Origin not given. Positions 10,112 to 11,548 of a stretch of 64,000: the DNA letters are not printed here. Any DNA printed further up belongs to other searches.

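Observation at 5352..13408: Unusually compact division/cell-wall cluster: accD-mraY-ftsW-murB-ftsQ-ftsA-ftsZ with murD, murG, murC and ddl absent from the cluster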

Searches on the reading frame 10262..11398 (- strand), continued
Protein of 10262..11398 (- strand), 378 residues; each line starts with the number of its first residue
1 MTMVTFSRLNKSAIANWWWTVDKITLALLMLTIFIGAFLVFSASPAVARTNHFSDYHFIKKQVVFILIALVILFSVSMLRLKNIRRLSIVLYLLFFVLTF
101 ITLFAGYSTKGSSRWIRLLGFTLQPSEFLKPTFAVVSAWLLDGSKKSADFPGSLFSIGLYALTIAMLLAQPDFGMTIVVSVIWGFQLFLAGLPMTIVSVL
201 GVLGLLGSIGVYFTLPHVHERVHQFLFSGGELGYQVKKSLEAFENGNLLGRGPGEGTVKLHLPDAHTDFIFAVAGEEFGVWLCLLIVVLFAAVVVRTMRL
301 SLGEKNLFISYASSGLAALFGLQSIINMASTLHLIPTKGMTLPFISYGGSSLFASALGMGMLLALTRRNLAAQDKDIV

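Call 18: find_encoding_contigs(protein=P0032, flank=10000, max_places=3)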
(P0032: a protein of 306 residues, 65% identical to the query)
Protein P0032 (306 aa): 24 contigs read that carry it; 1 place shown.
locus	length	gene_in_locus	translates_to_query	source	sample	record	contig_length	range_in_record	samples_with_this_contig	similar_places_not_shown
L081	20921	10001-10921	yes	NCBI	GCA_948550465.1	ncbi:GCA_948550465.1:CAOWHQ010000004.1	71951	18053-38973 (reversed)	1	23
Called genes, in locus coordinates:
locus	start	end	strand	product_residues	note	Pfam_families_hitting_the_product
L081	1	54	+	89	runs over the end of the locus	PF00312:Ribosomal_S15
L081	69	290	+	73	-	-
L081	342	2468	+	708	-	PF01138:RNase_PH, PF03725:RNase_PH_C, PF03726:PNPase, PF01138:RNase_PH, PF03725:RNase_PH_C (weak), PF00013:KH_1, PF00575:S1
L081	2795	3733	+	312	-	PF00849:PseudoU_synth_2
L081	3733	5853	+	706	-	PF05170:AsmA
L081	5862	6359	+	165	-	PF07542:ATP12 (weak)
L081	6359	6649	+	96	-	PF00708:Acylphosphatase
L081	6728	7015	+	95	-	PF10967:DUF2769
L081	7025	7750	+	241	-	-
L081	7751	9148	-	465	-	PF01136:Peptidase_U32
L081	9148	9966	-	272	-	PF11306:DUF3108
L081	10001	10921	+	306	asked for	PF01820:Dala_Dala_lig_N, PF02222:ATP-grasp (weak), PF02655:ATP-grasp_3 (weak), PF07478:Dala_Dala_lig_C, PF13535:ATP-grasp_4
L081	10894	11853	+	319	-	PF01715:IPPT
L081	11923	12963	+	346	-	PF06723:MreB_Mbl, PF00022:Actin, PF11104:PilM_2 (faint), PF00012:HSP70, PF14450:FtsA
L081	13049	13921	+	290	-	PF04085:MreC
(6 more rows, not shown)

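Call 19: find_encoding_contigs(protein=P0074, flank=10000, max_places=3)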
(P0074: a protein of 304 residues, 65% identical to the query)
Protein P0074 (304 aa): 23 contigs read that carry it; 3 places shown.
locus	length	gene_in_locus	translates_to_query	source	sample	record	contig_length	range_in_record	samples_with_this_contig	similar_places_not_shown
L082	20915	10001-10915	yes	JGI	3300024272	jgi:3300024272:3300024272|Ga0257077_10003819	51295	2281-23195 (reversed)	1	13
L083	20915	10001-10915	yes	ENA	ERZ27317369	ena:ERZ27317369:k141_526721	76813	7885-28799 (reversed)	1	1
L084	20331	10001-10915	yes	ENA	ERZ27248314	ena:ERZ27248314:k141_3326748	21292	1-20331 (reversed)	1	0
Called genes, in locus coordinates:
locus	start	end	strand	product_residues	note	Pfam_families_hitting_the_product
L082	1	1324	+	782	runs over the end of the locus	PF02534:T4SS-DNA_transf, PF10412:TrwB_AAD_bind (weak), PF12696:TraG-D_C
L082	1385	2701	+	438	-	PF05496:RuvB_N, PF00004:AAA, PF07728:AAA_5 (weak), PF13173:AAA_14 (weak), PF16193:AAA_assoc_2, PF12002:MgsA_C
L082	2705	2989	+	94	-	-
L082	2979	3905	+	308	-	PF00849:PseudoU_synth_2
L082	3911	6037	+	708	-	PF05170:AsmA, PF05359:DUF748, PF05170:AsmA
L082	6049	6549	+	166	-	PF07542:ATP12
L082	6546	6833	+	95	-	PF00708:Acylphosphatase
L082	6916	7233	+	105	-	PF10967:DUF2769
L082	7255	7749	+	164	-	-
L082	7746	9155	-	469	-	PF01136:Peptidase_U32, PF16325:Peptidase_U32_C (weak)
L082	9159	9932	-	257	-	PF11306:DUF3108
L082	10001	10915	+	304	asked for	PF01820:Dala_Dala_lig_N, PF02222:ATP-grasp (weak), PF07478:Dala_Dala_lig_C, PF02655:ATP-grasp_3, PF13535:ATP-grasp_4, PF15632:ATPgrasp_Ter (faint)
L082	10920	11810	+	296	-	PF01745:IPT (weak), PF01715:IPPT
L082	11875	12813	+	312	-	PF01427:Peptidase_M15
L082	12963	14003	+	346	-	PF00022:Actin, PF06723:MreB_Mbl, PF11104:PilM_2 (faint), PF00012:HSP70, PF14450:FtsA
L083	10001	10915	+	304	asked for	PF01820:Dala_Dala_lig_N, PF02222:ATP-grasp (weak), PF07478:Dala_Dala_lig_C, PF02655:ATP-grasp_3, PF13535:ATP-grasp_4, PF15632:ATPgrasp_Ter (faint)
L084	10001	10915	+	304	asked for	PF01820:Dala_Dala_lig_N, PF02222:ATP-grasp (weak), PF07478:Dala_Dala_lig_C, PF02655:ATP-grasp_3, PF13535:ATP-grasp_4, PF15632:ATPgrasp_Ter (faint)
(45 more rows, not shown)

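Call 26: find_related_loci(query=L009:11124-12254:+, collection=metagenome_contigs, flank=10000)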
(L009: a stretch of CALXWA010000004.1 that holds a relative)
Query L009:11124-12254:+ (376 aa) in metagenome_contigs; peptide patterns used: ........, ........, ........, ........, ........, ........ (x = any residue, [..] = any of these).
600 stretches matched a pattern (row limit reached: there are more); 217 encode a relative of the query (tblastn E <= 1e-3); the best 80 are kept; 80 distinct loci.
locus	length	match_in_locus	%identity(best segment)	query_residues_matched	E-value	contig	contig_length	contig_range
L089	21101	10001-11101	71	1-369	2e-176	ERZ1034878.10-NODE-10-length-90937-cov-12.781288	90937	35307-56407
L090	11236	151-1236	67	8-369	5e-163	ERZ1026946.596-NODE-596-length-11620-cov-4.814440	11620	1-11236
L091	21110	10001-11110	66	1-369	1e-161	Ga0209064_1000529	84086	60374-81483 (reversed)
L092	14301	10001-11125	62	1-376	3e-160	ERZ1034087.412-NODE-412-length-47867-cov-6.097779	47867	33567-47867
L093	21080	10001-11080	65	10-369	3e-158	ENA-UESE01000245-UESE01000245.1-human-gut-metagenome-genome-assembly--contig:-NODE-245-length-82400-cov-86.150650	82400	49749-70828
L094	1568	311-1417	62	5-373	1e-172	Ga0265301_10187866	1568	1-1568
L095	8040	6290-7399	63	1-369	1e-157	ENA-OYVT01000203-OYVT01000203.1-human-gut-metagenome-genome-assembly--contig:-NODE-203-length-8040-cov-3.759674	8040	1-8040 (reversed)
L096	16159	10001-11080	65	10-369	7e-158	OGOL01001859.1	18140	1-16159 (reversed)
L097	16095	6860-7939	65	10-369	7e-158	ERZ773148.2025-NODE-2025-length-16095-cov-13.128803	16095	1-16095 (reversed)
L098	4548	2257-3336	65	10-369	1e-161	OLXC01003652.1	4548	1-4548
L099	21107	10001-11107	63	2-370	1e-157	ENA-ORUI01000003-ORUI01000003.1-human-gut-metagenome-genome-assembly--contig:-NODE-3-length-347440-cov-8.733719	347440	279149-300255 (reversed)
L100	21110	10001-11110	63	1-369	4e-157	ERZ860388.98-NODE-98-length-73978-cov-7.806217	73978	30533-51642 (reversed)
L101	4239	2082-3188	62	2-370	2e-161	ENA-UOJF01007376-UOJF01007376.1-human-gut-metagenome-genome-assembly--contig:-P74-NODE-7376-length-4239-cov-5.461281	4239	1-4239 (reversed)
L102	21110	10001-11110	63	1-369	6e-157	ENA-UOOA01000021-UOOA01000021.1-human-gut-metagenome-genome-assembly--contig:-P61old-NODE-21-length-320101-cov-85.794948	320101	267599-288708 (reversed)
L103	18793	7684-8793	62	1-369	5e-157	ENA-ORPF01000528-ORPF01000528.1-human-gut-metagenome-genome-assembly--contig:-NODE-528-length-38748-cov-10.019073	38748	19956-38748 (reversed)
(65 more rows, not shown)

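Call 33: find_encoding_contigs(protein=P0099, flank=10000, max_places=2)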
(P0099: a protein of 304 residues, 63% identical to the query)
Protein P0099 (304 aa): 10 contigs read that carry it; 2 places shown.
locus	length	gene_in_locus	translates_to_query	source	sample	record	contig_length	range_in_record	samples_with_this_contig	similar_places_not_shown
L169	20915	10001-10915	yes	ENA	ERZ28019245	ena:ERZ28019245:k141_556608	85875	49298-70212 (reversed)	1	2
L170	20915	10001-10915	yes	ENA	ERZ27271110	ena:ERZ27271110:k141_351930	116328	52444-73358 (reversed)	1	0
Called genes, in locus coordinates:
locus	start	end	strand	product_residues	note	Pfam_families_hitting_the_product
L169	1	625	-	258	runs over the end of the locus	-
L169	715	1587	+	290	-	PF06325:PrmA, PF01135:PCMT, PF05175:MTS, PF13489:Methyltransf_23 (weak), PF12847:Methyltransf_18 (weak), PF13649:Methyltransf_25 (weak), PF13847:Methyltransf_31 (weak)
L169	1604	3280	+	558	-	PF01321:Creatinase_N, PF16189:Creatinase_N_2, PF00557:Peptidase_M24, PF16188:Peptidase_M24_C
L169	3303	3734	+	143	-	-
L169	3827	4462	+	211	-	-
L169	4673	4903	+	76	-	-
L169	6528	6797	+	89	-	-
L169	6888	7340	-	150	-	PF01196:Ribosomal_L17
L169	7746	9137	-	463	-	PF01136:Peptidase_U32, PF16325:Peptidase_U32_C (weak)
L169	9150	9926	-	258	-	PF11306:DUF3108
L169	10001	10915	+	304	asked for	PF01820:Dala_Dala_lig_N, PF07478:Dala_Dala_lig_C, PF13535:ATP-grasp_4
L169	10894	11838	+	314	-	PF01745:IPT, PF01715:IPPT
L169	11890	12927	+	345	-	PF06723:MreB_Mbl, PF00022:Actin (weak), PF11104:PilM_2 (faint), PF00012:HSP70, PF14450:FtsA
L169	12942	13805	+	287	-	PF04085:MreC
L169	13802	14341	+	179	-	-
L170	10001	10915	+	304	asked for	PF01820:Dala_Dala_lig_N, PF07478:Dala_Dala_lig_C, PF13535:ATP-grasp_4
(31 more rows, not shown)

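Call 34: find_encoding_contigs(protein=P0064, flank=10000, max_places=2)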
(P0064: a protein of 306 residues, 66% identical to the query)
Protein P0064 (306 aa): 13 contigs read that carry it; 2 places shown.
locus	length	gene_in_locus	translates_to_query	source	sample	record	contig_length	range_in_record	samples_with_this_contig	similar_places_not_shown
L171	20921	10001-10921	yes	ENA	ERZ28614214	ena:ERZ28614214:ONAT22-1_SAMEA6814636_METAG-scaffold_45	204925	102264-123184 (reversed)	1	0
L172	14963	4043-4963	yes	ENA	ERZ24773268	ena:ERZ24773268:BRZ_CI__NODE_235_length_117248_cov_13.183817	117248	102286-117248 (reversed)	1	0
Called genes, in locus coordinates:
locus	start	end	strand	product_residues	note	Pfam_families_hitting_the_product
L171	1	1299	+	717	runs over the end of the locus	PF05170:AsmA, PF05359:DUF748, PF13116:YhdP (weak), PF05170:AsmA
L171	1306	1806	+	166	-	PF07542:ATP12 (weak)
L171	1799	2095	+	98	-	PF00708:Acylphosphatase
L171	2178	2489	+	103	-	PF10967:DUF2769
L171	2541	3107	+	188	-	-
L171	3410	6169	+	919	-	-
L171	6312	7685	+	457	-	-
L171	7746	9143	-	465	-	PF01136:Peptidase_U32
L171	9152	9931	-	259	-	PF11306:DUF3108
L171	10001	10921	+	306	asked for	PF01820:Dala_Dala_lig_N, PF08443:RimK, PF01071:GARS_A (weak), PF02222:ATP-grasp, PF02655:ATP-grasp_3, PF07478:Dala_Dala_lig_C, PF13535:ATP-grasp_4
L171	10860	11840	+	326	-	PF01715:IPPT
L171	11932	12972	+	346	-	PF00022:Actin, PF06723:MreB_Mbl, PF11104:PilM_2 (faint), PF00012:HSP70, PF14450:FtsA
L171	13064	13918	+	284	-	PF04085:MreC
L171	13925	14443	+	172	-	PF04093:MreD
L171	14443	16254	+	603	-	PF03717:PBP_dimer, PF00905:Transpeptidase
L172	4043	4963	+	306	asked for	PF01820:Dala_Dala_lig_N, PF08443:RimK, PF01071:GARS_A (weak), PF02222:ATP-grasp, PF02655:ATP-grasp_3, PF07478:Dala_Dala_lig_C, PF13535:ATP-grasp_4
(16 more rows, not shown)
